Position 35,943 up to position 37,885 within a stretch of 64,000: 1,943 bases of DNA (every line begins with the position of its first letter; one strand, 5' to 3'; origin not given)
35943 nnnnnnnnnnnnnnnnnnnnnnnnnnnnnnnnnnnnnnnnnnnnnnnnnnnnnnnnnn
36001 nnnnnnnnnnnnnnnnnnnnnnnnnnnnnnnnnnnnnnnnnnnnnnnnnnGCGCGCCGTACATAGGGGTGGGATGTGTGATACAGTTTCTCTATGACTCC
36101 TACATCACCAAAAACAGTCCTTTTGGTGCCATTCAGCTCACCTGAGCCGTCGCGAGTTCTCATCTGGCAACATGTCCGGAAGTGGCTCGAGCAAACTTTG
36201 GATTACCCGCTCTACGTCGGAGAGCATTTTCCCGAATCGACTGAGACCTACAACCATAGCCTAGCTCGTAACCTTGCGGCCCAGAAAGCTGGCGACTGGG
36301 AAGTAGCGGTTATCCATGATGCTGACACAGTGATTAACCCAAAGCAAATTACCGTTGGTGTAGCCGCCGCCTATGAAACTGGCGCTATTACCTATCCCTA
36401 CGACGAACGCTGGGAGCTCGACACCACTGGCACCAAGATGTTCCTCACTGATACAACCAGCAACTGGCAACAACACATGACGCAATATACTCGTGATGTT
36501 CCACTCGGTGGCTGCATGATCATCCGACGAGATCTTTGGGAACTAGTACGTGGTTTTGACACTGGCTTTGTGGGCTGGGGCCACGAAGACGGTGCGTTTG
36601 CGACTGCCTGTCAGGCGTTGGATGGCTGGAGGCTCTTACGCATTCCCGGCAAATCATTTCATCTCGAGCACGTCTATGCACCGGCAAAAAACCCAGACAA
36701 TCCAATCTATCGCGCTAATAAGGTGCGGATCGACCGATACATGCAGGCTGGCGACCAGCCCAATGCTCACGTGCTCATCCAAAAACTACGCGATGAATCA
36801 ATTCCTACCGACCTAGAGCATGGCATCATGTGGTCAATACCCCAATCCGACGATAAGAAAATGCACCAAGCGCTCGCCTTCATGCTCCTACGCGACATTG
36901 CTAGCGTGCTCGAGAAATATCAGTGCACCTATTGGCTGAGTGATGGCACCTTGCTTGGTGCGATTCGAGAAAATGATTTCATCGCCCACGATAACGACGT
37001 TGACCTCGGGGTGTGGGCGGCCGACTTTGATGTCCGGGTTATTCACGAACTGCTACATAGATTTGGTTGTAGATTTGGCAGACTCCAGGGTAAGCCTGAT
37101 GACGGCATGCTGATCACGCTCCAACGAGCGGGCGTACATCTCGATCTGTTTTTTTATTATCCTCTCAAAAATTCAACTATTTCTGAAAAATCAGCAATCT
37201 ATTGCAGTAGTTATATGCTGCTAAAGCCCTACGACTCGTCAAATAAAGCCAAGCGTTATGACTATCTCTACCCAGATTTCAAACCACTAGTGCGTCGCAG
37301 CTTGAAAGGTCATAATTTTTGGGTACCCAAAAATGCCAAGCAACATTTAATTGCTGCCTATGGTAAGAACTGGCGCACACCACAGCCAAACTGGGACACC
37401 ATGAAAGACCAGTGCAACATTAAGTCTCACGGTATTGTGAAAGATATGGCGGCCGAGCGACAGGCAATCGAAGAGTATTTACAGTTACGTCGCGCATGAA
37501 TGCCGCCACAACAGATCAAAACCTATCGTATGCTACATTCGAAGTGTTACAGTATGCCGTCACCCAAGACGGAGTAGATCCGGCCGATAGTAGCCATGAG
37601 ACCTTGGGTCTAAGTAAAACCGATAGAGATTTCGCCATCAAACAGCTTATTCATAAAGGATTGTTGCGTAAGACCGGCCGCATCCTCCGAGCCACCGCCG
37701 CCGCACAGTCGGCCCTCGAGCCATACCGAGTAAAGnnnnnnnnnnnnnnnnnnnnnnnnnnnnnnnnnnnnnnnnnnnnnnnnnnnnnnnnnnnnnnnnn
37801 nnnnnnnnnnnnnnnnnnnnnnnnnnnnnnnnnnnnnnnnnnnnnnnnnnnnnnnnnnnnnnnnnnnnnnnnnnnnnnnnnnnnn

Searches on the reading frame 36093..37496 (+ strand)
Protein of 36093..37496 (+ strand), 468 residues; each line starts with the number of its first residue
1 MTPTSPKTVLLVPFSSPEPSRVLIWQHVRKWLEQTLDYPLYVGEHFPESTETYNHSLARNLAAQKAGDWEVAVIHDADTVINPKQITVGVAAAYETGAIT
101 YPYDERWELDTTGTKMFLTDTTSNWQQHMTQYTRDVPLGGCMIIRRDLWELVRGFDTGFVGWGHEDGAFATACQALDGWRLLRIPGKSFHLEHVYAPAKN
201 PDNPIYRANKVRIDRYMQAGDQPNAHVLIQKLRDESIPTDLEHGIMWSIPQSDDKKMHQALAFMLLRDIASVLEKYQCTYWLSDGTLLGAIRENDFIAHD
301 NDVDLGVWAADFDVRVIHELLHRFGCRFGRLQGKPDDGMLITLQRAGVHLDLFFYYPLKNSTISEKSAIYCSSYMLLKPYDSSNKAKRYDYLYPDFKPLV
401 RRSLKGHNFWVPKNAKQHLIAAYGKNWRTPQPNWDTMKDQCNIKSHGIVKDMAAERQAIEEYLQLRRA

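Call 4: search_protein_families(library=pfam, proteins=[window:36093-37496:+], max_evalue=0.1)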
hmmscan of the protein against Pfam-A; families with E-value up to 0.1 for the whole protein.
window:36093-37496:+ (468 aa): 5 families
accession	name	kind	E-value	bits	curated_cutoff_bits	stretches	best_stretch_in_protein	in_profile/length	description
PF04991.19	LicD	-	1e-08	36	22.6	1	274-312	2-40/227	LicD family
PF02709.20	Glyco_transf_7C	-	6.6e-06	26.1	23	1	138-186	20-67/78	N-terminal domain of galactosyltransferase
PF13632.12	Glyco_trans_2_3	-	0.0023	18.2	27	1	73-219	3-142/198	Glycosyl transferase family group 2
PF13733.12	Glyco_transf_7N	-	0.0056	16.7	27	1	7-81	48-124/134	N-terminal region of glycosyl transferase group 7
PF13641.12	Glyco_tranf_2_3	-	0.021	15.3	27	1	65-160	83-184/230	Glycosyltransferase like family 2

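Call 5: search_protein_families(library=ncbifam, proteins=[window:36093-37496:+], max_evalue=0.1)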
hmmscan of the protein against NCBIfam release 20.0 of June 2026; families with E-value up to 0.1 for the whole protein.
window:36093-37496:+ (468 aa): 2 families
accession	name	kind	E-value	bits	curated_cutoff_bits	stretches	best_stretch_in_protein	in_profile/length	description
NF045866.1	GGPL_Ptran_Mf1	equivalog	2.9e-17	63.6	225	2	259-307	2-50/240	diacylglycerol cholinephosphotransferase Mf1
NF050819.1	PolSacchBiosHfsG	equivalog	0.0048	16.1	500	1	142-191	171-217/302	polysaccharide biosynthesis protein HfsG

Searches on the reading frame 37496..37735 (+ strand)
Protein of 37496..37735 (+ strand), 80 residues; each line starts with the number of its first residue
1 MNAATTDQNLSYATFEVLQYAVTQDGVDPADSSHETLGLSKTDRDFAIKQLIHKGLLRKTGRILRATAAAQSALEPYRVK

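Call 41: predict_structure(alignment_id=A2)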
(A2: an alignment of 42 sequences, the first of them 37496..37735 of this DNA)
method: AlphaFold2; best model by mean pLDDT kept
length: 80 residues; sequences in the alignment: 42
mean_pLDDT: 80.2   pTM: 0.67
mean pLDDT of the five models: 80.2, 78.7, 78.6, 78.6, 75.8
residues with pLDDT >= 90: 13; 70-90: 50; 50-70: 11; < 50: 6
segments of 3 or more residues with pLDDT < 50: 1-6
pLDDT, mean of each block of 10 residues (from residue 1): 52 87 85 73 88 90 90 77
secondary structure, 60 per line:
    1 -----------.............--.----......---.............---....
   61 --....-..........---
elements in order: H12-24 H32-37 H41-53 E57-60 E63-66 H68-77

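Call 44: fold_search(model_id=the predicted structure, library=pdb)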
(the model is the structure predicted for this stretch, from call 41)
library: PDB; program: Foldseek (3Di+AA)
matches with E <= 10: 1697; with E <= 0.001: 0
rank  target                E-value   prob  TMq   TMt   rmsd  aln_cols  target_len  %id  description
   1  1bja_A                4.5e-03  1.00  0.72  0.61   1.9        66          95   27  ACTIVATION DOMAIN OF THE PHAGE T4 TRANSCRIPTION FACTOR MOTA (released 1998-11-04)
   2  3g3z_A                5.4e-03  1.00  0.70  0.42   2.3        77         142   25  The structure of NMB1585, a MarR family regulator from Neisseria meningitidis (released 2009-04-14)
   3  22oz_B                1.4e-02  1.00  0.66  0.36   2.5        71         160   20  Structural insights into HpaR-mediated recognition of hrpX and hrpG in Xanthomonas campestris pv. campestris (released 2026-03-11)
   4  3cjn                  1.6e-02  1.00  0.74  0.43   1.8        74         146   19  Crystal structure of transcriptional regulator, MarR family, from Silicibacter pomeroyi (released 2008-03-25)
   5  5yhy                  1.6e-02  1.00  0.72  0.42   5.2        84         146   15  Structure of Lactococcus lactis ZitR, C30S mutant (released 2017-12-06)
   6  3mcz_B                1.7e-02  0.99  0.48  0.14   4.8        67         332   27  The Structure of an O-methyltransferase family protein from Burkholderia thailandensis. (released 2010-05-26)
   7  5jls                  1.8e-02  1.00  0.70  0.44   3.2        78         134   19  Crystal Structure of Adhesin competence repressor (AdcR) from Streptococcus pyogenes (C-terminally His tagged) (released 2017-05-03)
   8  2a61_B                1.9e-02  1.00  0.73  0.45   1.9        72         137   24  The crystal structure of transcriptional regulator Tm0710 from Thermotoga maritima (released 2005-07-19)
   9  3mcz_A                1.9e-02  0.96  0.47  0.14   6.6        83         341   26  The Structure of an O-methyltransferase family protein from Burkholderia thailandensis. (released 2010-05-26)
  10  5yhz                  2.0e-02  1.00  0.74  0.43   5.0        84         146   15  Structure of Lactococcus lactis ZitR, E41A mutant (released 2017-12-06)
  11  2pex_A                2.0e-02  1.00  0.68  0.43   2.2        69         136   22  Structure of reduced C22S OhrR from Xanthamonas Campestris (released 2007-12-11)
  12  5jlu                  2.2e-02  1.00  0.70  0.44   2.9        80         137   21  Crystal Structure of Adhesin competence repressor (AdcR) from Streptococcus pyogenes (released 2017-05-03)
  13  2fa5_A                2.3e-02  1.00  0.71  0.43   1.6        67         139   15  The crystal structure of an unliganded multiple antibiotic-resistance repressor (MarR) from Xanthomonas campestris (released 2006-11-14)
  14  7oyk_DDD              2.3e-02  1.00  0.68  0.58   1.7        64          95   20  DNA-binding domain of CggR in complex with the DNA operator (released 2021-11-10)
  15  3vb2_B                2.3e-02  1.00  0.71  0.45   1.8        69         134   16  Crystal Structure of the Reduced Form of MarR from E.coli (released 2013-01-30)
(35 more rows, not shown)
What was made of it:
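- On MarR/TrmB-type wHTH transcription factors: MarR-family matches at TMq about 0.7 (call 44).
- Copy 2's N-terminus alone gives pLDDT 80 and MarR/MotA/CggR matches at TMq about 0.7 and rmsd about 2 A (calls 41, 44). The fold matches MarR-family DNA-binding domains, MotA and the CggR DNA-binding domain (call 44). The same fold search also returns wHTH domains of O-methyltransferases and of the HPAH reductase C1 component, which are enzymes rather than transcription factors (call 44).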

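Call 72: search_protein_representatives(alignment_id=A2)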
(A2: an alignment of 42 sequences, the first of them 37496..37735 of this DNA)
Query: 42 sequences, 73 profile positions. Proteins with E-value up to 0.001 (for the whole library): 561; up to 1e-10: 46; up to 1e-30: 0. The best 150 are listed.
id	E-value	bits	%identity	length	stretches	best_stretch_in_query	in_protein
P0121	5.0e-22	94.1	-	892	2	2-73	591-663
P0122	7.0e-19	84.1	-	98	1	3-73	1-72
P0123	2.3e-18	82.4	-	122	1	3-73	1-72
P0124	4.7e-18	81.4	-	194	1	3-73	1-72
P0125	1.5e-17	79.8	-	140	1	3-73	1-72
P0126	1.9e-17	79.5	-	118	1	2-73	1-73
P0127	3.1e-17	78.8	-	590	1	3-73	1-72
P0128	6.6e-17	77.7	-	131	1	3-73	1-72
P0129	1.2e-16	76.9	-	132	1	3-73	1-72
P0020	1.4e-16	76.7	-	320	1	2-73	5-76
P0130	2.1e-16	76.1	-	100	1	3-73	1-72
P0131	2.8e-16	75.7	-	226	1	1-73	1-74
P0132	1.2e-15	73.7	-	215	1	3-73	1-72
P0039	1.7e-15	73.2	-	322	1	1-73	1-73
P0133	2.8e-15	72.5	-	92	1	2-73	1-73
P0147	1.2e-12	64.1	-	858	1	1-73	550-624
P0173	5.6e-10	55.5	-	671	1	1-73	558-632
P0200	7.6e-09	51.9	-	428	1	1-73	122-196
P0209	1.6e-08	50.8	-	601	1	1-73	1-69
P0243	1.7e-07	47.6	-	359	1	2-73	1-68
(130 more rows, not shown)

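Call 73: search_protein_families(library=pfam, proteins=[P0121, P0147, P0173, P0200, P0127, P0209, P0243], max_evalue=0.001)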
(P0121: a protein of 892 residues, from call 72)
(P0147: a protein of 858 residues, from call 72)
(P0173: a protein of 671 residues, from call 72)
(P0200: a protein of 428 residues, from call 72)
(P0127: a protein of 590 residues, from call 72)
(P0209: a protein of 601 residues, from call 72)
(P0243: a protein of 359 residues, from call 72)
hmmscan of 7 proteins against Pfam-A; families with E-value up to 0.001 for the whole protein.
P0121 (892 aa): 8 families
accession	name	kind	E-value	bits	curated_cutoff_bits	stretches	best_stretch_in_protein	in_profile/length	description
PF00483.29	NTP_transferase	-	1.8e-24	87.1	21.2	2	665-730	2-69/245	Nucleotidyl transferase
PF12804.13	NTP_transf_3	-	9.5e-24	84.8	27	2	68-167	1-95/160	MobA-like NTP transferase domain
PF01633.27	Choline_kinase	-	3.2e-14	53.4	29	1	317-520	1-216/300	Choline/ethanolamine kinase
PF01636.29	APH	-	2.3e-11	44.4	23.2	1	403-535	99-238/239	Phosphotransferase enzyme family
PF01128.25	IspD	-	4.6e-08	33.5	27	1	665-735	3-71/221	2-C-methyl-D-erythritol 4-phosphate cytidylyltransferase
PF24409.1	wHTH-PRTase_assc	-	1.3e-05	25.6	27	0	14-65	8-60/83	wHTH-PRTase associated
PF13412.12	HTH_24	-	4.2e-05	23.5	21.9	1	2-47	2-47/48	Winged helix-turn-helix DNA-binding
PF02958.26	EcKL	-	0.00088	19.1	22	0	439-510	189-263/294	Ecdysteroid kinase-like family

P0147 (858 aa): 4 families
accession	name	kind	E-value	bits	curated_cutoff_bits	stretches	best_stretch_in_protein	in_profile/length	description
PF00528.27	BPD_transp_1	-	1.1e-23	84.4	26.4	2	353-534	1-176/184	Binding-protein-dependent transport system inner membrane component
PF12804.13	NTP_transf_3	-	9.8e-12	45.8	27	1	626-737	1-106/160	MobA-like NTP transferase domain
PF00483.29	NTP_transferase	-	1.4e-11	44.9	21.2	1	626-741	2-118/245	Nucleotidyl transferase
PF01128.25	IspD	-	6.5e-05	23.2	27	1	626-698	3-73/221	2-C-methyl-D-erythritol 4-phosphate cytidylyltransferase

P0173 (671 aa): 1 family
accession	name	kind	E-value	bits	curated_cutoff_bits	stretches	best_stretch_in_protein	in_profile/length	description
PF00528.27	BPD_transp_1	-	6.3e-24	85.1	26.4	2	369-540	4-176/184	Binding-protein-dependent transport system inner membrane component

P0200 (428 aa): 6 families
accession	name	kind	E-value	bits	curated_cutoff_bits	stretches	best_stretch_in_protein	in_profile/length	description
PF00528.27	BPD_transp_1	-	2.9e-12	47.2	26.4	1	4-107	74-179/184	Binding-protein-dependent transport system inner membrane component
PF12804.13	NTP_transf_3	-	1.4e-10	42.1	27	1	198-309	1-106/160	MobA-like NTP transferase domain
PF00483.29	NTP_transferase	-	1.8e-10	41.3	21.2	1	197-276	1-82/245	Nucleotidyl transferase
PF01128.25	IspD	-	5.4e-05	23.5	27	1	198-261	3-65/221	2-C-methyl-D-erythritol 4-phosphate cytidylyltransferase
PF12802.13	MarR_2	-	0.00041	20.9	27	1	125-177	6-55/61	MarR family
PF14947.12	HTH_45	-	0.00075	19.9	25.5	0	145-195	22-71/77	Winged helix-turn-helix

P0127 (590 aa): 8 families
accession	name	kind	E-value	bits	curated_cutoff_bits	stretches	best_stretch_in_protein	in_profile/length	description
PF00344.25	SecY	-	1.3e-90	304.3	32.2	1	258-572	38-306/306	SecY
PF02786.22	CPSase_L_D2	-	1.7e-22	80.4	19.8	1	128-266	2-146/211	Carbamoyl-phosphate synthase L chain, ATP binding domain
PF00483.29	NTP_transferase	-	6.3e-10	39.5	21.2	1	74-137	2-67/245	Nucleotidyl transferase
PF01071.24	GARS_A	-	9.7e-07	29.2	27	1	133-226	8-106/194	Phosphoribosylglycinamide synthetase, ATP-grasp (A) domain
PF07478.18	Dala_Dala_lig_C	-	1.1e-06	28.8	24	1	152-222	26-93/204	D-ala D-ala ligase C-terminus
PF12804.13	NTP_transf_3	-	1.3e-06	29.1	27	1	74-131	1-51/160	MobA-like NTP transferase domain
PF12802.13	MarR_2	-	6.2e-06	26.7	27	1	3-55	5-56/61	MarR family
PF01128.25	IspD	-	0.00094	19.4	27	0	74-147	3-75/221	2-C-methyl-D-erythritol 4-phosphate cytidylyltransferase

P0209 (601 aa): 6 families
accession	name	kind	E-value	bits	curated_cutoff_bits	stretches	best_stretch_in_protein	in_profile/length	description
PF01636.29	APH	-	5.7e-12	46.3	23.2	1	322-530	6-230/239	Phosphotransferase enzyme family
PF12804.13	NTP_transf_3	-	5.8e-12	46.5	27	1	71-190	1-115/160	MobA-like NTP transferase domain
PF01633.27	Choline_kinase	-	2.4e-10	40.7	29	1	425-543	116-236/300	Choline/ethanolamine kinase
PF00483.29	NTP_transferase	-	1.2e-07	32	21.2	1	71-182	2-121/245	Nucleotidyl transferase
PF02958.26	EcKL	-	0.00017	21.5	22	1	451-530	196-282/294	Ecdysteroid kinase-like family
PF24409.1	wHTH-PRTase_assc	-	0.00026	21.4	27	0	22-68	13-60/83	wHTH-PRTase associated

P0243 (359 aa): 2 families
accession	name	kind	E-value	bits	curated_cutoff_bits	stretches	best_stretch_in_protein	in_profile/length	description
PF12804.13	NTP_transf_3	-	1.3e-14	55.1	27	1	70-166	1-90/160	MobA-like NTP transferase domain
PF00483.29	NTP_transferase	-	1.3e-09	38.5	21.2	1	70-174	2-115/245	Nucleotidyl transferase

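Call 74: search_protein_families(library=ncbifam, proteins=[P0147, P0173, P0121], max_evalue=0.000001)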
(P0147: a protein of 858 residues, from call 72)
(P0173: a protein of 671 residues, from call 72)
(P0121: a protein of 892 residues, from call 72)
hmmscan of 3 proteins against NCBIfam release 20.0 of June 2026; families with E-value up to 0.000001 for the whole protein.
P0147 (858 aa): 42 families (the best 25 are shown)
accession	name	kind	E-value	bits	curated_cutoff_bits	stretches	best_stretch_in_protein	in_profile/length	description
TIGR03262.1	PhnU2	equivalog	1.4e-97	327.6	593.25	1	22-542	8-542/546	putative 2-aminoethylphosphonate ABC transporter permease subunit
TIGR02141.1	modB_ABC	equivalog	1.7e-26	93.1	182.6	2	64-257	3-200/208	molybdate ABC transporter permease subunit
TIGR01581.1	Mo_ABC_porter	hypoth_equivalog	2.8e-26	92.4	210.3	1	41-235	3-203/225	ABC transporter permease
TIGR00969.1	3a0106s02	subfamily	1.4e-24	87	240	1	11-262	9-269/272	sulfate ABC transporter permease subunit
NF040839.1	tungstate_WtpB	equivalog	4e-24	85.6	340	2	24-234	8-220/251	tungstate ABC transporter permease WtpB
TIGR02139.1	permease_CysT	equivalog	1.1e-21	77.6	246.1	1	22-258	13-254/265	sulfate ABC transporter permease subunit CysT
NF006954.0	PRK09433.1-5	equivalog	7.7e-21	74.4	821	1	339-536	324-522/530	thiamine/thiamine pyrophosphate ABC transporter permease ThiP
NF043074.1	MMSYN1_0196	equivalog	1.4e-19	70.5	350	2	28-258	32-252/277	spermidine/putrescine ABC transporter permease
TIGR03992.1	Arch_glmU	subfamily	1.1e-17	64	292.1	1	625-747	2-127/393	bifunctional sugar-1-phosphate nucleotidylyltransferase/acetyltransferase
NF008208.0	PRK10971.1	equivalog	1.2e-16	61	415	1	21-260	20-265/277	sulfate/thiosulfate ABC transporter permease CysT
NF006939.0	PRK09421.1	equivalog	3.1e-16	59.5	262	1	58-231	9-189/230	molybdate ABC transporter permease subunit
NF006951.0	PRK09433.1-2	equivalog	3.7e-16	58.8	788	1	24-533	19-526/535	thiamine/thiamine pyrophosphate ABC transporter permease ThiP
TIGR01253.1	thiP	equivalog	3.6e-15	56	395.1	1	22-529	10-518/519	thiamine/thiamine pyrophosphate ABC transporter permease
NF006952.0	PRK09433.1-3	equivalog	4.3e-14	52.2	679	1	9-531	6-528/534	thiamine/thiamine pyrophosphate ABC transporter permease ThiP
NF006953.0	PRK09433.1-4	equivalog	4.5e-14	52.2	970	0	167-257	432-523/536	thiamine/thiamine pyrophosphate ABC transporter permease ThiP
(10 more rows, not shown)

P0173 (671 aa): 18 families
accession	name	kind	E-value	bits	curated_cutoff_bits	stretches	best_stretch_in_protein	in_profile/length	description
TIGR03262.1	PhnU2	equivalog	2.4e-93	313.6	593.25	1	32-544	8-534/546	putative 2-aminoethylphosphonate ABC transporter permease subunit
NF043074.1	MMSYN1_0196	equivalog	5.6e-24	84.9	350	2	29-207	24-196/277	spermidine/putrescine ABC transporter permease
TIGR01581.1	Mo_ABC_porter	hypoth_equivalog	5.2e-22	78.4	210.3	1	53-263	5-220/225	ABC transporter permease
TIGR02141.1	modB_ABC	equivalog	5.2e-20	72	182.6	1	74-266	3-199/208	molybdate ABC transporter permease subunit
TIGR01253.1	thiP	equivalog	3.2e-17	62.7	395.1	1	28-267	281-517/519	thiamine/thiamine pyrophosphate ABC transporter permease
TIGR00969.1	3a0106s02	subfamily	1.3e-15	57.6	240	1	34-265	23-262/272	sulfate ABC transporter permease subunit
NF006954.0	PRK09433.1-5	equivalog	5.5e-15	55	821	1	33-262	286-511/530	thiamine/thiamine pyrophosphate ABC transporter permease ThiP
NF006952.0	PRK09433.1-3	equivalog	3.8e-14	52.4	679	1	21-268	282-526/534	thiamine/thiamine pyrophosphate ABC transporter permease ThiP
NF040839.1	tungstate_WtpB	equivalog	1.1e-13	51.4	340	1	35-261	10-236/251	tungstate ABC transporter permease WtpB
TIGR02139.1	permease_CysT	equivalog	2.1e-13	50.5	246.1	1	35-267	13-253/265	sulfate ABC transporter permease subunit CysT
NF006951.0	PRK09433.1-2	equivalog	2.8e-12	46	788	1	29-538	13-524/535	thiamine/thiamine pyrophosphate ABC transporter permease ThiP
NF007889.0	PRK10592.1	equivalog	3.6e-11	43.2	476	1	43-268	37-260/281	putrescine ABC transporter permease PotI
NF006953.0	PRK09433.1-4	equivalog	1.2e-10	40.9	970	1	21-539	6-525/536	thiamine/thiamine pyrophosphate ABC transporter permease ThiP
TIGR03255.1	PhnV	equivalog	1.4e-09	38.1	358.7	1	307-534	28-256/270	2-aminoethylphosphonate ABC transport system, membrane component PhnV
NF006939.0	PRK09421.1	equivalog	1e-08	34.9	262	1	69-258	10-209/230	molybdate ABC transporter permease subunit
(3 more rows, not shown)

P0121 (892 aa): 32 families (the best 25 are shown)
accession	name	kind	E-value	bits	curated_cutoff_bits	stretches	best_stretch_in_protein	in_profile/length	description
TIGR03992.1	Arch_glmU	subfamily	4.8e-31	108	292.1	2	664-787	2-128/393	bifunctional sugar-1-phosphate nucleotidylyltransferase/acetyltransferase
NF041313.1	UDPGP_AglF_Halo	equivalog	5.5e-28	98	400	2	67-173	2-111/234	UTP--glucose-1-phosphate uridylyltransferase AglF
NF045761.1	NAMPUrTaseMurU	equivalog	1.2e-24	87.4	250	2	664-780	2-115/226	N-acetylmuramate alpha-1-phosphate uridylyltransferase MurU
NF041135.1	IPPtranDIPPsyn_Thcocales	equivalog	3e-24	85.8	580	2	67-170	2-103/419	bifunctional L-myo-inositol-1-phosphate cytidylyltransferase/CDP-L-myo-inositol myo-inositolphosphotransferase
NF045665.1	NTPtran_DVU1551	equivalog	1e-22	80.7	315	2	664-757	2-88/359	DVU_1551 family NTP transferase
NF041256.1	GntI_guanitoxin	equivalog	2.3e-22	79.6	357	1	321-553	22-259/282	guanitoxin biosynthesis pre-guanitoxin N-oxide kinase GntI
TIGR01208.1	rmlA_long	equivalog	5.2e-22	78.2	320.25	2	664-726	1-64/353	glucose-1-phosphate thymidylyltransferase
TIGR01099.1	galU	equivalog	3.8e-18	66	326.8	2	662-723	1-62/261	UTP--glucose-1-phosphate uridylyltransferase GalU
TIGR03310.1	matur_MocA_YgfJ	equivalog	3.4e-16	59.8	186.45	0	67-144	1-74/188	molybdenum cofactor cytidylyltransferase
NF045697.1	MurNAcPUrMurU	equivalog_domain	1.2e-15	57.6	370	1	666-728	1-63/229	N-acetylmuramate alpha-1-phosphate uridylyltransferase MurU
NF041173.1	Sug_nt_acttase_Thmprot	equivalog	3.2e-15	56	600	1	664-851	2-193/405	bifunctional sugar-1-phosphate nucleotidylyltransferase/acetyltransferase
TIGR02721.1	ycfN_thiK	equivalog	4.4e-15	55.5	299.45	1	321-530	5-206/256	thiamine kinase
TIGR02623.1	G1P_cyt_trans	equivalog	4e-12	46.1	300.25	1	664-731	2-69/255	glucose-1-phosphate cytidylyltransferase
NF053639.1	Mfer334_fam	equivalog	4.5e-12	46.3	260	0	68-147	2-89/209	pseudomurein biosynthesis protein PmurB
NF052502.1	man1P_GTase_Rv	exception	6e-12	45.1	440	0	665-725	3-63/352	mannose-1-phosphate guanylyltransferase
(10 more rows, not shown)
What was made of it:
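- Closest known: PntC, phosphonate-specific. Same: Some relatives are fused to a PhnU2-like ABC permease (call 74).
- Tried and rejected: The lead comes from the PhnU2-like permease fusions (call 74).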
